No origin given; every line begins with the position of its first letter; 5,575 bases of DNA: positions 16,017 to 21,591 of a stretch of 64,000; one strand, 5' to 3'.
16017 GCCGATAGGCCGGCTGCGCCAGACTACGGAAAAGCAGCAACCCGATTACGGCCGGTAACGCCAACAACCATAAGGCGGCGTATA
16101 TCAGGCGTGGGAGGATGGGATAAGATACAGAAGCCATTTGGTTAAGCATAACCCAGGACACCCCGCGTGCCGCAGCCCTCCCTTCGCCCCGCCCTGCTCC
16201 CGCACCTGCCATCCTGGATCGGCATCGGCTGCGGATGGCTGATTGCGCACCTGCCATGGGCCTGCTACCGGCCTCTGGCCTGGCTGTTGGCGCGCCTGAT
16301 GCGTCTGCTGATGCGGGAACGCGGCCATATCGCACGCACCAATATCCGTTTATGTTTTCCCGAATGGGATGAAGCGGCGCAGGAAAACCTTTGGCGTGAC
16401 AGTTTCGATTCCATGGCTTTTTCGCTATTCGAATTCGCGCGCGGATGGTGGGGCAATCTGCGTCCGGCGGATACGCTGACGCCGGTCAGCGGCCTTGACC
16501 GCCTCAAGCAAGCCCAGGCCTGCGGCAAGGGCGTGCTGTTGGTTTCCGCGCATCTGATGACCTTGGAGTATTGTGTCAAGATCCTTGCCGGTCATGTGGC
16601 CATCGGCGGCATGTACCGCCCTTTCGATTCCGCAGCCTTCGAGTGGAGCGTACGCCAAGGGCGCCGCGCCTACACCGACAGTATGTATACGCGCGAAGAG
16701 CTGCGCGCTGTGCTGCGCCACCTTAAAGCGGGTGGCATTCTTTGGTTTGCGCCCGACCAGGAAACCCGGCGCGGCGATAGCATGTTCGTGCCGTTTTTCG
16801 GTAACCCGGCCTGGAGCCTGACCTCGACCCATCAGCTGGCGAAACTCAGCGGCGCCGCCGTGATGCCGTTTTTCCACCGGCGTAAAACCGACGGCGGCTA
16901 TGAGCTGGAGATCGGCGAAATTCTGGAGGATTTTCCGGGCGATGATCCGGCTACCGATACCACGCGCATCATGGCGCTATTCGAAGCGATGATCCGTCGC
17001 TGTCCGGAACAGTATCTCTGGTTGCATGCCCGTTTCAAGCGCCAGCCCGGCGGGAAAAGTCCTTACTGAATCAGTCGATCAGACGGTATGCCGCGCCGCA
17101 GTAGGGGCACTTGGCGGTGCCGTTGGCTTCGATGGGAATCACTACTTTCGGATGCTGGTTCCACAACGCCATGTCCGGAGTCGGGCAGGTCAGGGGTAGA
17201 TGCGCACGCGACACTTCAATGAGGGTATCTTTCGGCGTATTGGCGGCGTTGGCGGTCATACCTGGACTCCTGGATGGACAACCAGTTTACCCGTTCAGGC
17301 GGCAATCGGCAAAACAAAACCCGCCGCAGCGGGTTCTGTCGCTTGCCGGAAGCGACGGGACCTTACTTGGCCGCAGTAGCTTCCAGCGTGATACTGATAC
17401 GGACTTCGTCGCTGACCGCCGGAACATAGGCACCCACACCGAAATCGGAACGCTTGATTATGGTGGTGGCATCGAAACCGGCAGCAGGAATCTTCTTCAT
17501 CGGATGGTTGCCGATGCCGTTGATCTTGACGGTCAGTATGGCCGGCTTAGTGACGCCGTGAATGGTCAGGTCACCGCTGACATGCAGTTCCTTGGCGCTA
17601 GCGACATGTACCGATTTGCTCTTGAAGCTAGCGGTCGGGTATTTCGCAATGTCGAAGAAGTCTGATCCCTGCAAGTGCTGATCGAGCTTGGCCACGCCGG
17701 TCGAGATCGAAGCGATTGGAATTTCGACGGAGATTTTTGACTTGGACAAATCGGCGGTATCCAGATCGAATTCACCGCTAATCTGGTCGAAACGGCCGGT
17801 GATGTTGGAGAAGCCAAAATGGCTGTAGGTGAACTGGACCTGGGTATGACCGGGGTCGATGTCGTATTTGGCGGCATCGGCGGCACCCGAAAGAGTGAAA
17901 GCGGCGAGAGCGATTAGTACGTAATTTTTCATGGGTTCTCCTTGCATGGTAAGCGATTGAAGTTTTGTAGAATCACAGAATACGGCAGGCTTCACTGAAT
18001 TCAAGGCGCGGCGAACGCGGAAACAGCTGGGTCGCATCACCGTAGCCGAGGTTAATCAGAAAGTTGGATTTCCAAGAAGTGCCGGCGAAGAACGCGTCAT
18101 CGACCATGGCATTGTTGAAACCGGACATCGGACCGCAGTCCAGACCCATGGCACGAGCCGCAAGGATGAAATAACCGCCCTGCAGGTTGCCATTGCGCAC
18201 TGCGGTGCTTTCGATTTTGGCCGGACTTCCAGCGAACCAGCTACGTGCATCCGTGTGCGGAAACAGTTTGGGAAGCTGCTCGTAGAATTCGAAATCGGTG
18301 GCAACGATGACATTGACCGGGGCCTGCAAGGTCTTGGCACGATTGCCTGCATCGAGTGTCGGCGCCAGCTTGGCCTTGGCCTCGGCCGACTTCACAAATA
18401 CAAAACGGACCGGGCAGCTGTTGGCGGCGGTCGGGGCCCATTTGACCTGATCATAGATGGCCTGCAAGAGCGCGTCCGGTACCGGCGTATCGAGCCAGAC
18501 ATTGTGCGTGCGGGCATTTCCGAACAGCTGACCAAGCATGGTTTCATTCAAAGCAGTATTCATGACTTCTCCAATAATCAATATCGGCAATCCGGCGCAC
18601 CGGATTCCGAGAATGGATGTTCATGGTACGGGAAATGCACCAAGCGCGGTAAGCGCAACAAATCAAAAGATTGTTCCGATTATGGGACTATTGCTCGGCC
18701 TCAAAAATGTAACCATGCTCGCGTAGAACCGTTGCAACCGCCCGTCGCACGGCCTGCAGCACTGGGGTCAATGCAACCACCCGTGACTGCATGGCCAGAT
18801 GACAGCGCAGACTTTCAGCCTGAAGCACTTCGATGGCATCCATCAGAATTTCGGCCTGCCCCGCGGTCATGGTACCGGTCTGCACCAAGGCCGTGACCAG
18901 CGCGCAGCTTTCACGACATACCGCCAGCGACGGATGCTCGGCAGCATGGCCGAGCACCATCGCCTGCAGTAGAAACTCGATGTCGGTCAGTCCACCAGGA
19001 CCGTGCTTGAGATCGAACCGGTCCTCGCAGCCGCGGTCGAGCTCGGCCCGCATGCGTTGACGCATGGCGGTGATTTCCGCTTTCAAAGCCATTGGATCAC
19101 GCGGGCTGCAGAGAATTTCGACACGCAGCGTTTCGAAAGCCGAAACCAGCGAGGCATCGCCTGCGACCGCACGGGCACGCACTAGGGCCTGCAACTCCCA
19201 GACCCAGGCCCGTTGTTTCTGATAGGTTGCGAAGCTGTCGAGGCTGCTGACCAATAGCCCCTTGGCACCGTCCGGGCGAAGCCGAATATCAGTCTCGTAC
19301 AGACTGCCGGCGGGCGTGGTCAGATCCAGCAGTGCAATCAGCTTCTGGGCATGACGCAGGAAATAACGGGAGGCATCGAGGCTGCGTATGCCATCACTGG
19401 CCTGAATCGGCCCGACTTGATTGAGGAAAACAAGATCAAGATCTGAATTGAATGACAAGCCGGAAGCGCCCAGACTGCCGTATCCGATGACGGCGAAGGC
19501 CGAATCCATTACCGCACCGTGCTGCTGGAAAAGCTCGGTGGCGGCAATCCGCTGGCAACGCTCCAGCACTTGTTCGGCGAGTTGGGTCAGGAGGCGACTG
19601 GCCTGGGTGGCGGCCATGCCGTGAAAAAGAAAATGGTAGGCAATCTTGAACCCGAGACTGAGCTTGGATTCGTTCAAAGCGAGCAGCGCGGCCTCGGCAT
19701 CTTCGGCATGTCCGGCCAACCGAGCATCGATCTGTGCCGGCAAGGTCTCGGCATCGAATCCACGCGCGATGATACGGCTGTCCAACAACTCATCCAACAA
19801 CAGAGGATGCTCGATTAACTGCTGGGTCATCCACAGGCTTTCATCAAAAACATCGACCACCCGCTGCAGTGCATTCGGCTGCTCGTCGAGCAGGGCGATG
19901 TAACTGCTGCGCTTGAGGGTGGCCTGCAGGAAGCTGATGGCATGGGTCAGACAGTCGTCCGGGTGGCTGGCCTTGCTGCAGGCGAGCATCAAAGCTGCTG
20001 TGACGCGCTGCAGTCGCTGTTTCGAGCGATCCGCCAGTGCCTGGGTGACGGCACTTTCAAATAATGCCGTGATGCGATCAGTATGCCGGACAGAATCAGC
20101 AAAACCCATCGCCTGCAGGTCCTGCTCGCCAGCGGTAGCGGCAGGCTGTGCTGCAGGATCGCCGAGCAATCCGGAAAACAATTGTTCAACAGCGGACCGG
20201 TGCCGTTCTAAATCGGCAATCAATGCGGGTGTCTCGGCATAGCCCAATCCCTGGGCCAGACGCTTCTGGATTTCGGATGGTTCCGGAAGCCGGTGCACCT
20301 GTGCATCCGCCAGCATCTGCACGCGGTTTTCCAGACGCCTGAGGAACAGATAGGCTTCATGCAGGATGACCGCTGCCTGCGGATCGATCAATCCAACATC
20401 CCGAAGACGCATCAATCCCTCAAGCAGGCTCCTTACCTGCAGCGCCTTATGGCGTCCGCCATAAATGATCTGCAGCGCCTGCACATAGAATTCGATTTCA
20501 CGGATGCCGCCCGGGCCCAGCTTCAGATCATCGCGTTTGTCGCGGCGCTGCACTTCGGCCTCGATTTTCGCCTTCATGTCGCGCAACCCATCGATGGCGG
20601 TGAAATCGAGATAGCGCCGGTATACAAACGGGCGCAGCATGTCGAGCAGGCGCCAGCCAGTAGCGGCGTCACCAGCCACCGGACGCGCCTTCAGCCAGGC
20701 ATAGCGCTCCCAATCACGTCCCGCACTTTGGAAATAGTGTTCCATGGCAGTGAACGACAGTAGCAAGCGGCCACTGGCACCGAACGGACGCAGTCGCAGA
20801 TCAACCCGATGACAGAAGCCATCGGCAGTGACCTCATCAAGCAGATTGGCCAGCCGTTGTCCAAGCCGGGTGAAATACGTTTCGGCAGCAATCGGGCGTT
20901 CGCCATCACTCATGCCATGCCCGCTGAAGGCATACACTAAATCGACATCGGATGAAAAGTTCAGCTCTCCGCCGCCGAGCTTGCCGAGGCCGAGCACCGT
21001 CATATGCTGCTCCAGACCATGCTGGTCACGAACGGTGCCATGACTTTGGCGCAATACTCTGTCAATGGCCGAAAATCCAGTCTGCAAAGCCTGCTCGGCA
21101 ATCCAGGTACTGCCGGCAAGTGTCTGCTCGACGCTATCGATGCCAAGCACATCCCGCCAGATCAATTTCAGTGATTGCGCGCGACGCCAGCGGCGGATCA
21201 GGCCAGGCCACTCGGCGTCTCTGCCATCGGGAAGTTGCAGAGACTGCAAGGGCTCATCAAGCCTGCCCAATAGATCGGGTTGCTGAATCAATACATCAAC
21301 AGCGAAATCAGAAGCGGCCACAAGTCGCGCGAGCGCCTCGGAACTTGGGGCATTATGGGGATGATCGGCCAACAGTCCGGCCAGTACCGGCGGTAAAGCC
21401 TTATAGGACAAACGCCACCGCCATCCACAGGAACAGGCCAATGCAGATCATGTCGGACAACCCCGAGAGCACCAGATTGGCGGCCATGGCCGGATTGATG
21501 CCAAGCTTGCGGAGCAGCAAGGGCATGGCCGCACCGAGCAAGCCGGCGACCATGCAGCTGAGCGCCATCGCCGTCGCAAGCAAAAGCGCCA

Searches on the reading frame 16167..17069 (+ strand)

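Call 22: search_protein_families(library=pfam, proteins=[window:16167-17069:+], max_evalue=0.000001)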
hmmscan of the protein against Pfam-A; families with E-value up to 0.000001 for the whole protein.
window:16167-17069:+ (300 aa): 1 family
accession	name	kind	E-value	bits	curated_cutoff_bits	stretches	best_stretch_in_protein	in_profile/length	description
PF03279.18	Lip_A_acyltrans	-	2.4e-59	201.4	22.3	1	16-292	16-295/295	Bacterial lipid A biosynthesis acyltransferase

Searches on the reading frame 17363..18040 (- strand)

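Call 22: search_protein_families(library=pfam, proteins=[window:17363-18040:-], max_evalue=0.000001)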
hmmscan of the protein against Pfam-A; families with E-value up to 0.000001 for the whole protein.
window:17363-18040:- (225 aa): 1 family
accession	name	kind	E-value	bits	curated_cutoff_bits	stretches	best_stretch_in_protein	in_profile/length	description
PF04264.18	YceI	-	1.1e-50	172.3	23.7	1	59-221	1-150/150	YceI-like domain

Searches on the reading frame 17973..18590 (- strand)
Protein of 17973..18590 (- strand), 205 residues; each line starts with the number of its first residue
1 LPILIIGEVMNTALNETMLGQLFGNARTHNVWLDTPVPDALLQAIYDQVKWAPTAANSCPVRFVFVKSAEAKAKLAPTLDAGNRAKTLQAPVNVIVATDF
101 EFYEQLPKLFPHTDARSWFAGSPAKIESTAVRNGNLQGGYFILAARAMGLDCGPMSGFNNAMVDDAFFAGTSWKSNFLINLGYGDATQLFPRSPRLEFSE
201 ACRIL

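Call 22: search_protein_families(library=pfam, proteins=[window:17973-18590:-], max_evalue=0.000001)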
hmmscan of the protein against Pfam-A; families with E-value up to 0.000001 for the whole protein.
window:17973-18590:- (205 aa): 1 family
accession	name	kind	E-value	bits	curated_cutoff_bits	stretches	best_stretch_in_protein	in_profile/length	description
PF00881.29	Nitroreductase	-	3.2e-14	53.9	23.5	1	33-183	11-167/167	Nitroreductase family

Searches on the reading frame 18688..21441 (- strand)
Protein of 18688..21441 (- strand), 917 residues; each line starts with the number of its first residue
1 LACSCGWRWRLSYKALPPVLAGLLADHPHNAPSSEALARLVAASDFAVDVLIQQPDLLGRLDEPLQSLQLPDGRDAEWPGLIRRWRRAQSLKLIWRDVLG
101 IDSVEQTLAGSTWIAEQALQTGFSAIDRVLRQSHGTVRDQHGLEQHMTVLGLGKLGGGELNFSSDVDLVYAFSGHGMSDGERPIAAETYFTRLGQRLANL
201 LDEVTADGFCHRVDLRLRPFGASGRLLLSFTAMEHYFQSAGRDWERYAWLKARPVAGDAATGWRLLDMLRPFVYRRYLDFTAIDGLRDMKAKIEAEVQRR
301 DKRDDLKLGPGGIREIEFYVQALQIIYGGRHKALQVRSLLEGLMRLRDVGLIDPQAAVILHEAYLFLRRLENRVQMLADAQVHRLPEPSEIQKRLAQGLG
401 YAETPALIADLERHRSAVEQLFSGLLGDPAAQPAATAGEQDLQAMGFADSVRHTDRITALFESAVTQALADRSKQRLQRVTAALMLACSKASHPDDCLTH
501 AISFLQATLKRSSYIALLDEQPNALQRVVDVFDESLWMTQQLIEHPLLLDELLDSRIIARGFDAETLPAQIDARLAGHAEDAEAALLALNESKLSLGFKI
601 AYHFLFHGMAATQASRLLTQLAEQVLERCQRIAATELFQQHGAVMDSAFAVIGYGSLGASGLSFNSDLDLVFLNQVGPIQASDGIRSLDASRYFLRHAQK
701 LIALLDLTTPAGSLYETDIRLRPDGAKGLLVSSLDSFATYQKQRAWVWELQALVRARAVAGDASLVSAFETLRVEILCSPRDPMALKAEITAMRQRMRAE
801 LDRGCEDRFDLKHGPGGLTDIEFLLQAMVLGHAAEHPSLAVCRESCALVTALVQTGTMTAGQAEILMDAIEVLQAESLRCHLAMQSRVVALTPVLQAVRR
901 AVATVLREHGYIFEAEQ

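Call 22: search_protein_families(library=pfam, proteins=[window:18688-21441:-], max_evalue=0.000001)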
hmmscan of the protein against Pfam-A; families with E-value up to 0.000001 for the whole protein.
window:18688-21441:- (917 aa): 2 families
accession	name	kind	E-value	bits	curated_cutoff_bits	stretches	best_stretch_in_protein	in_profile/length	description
PF03710.21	GlnE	-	6.2e-113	376.8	24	2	526-770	2-250/252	Glutamate-ammonia ligase adenylyltransferase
PF08335.16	GlnD_UR_UTase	-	2.8e-40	138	21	2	287-425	1-140/141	GlnD PII-uridylyltransferase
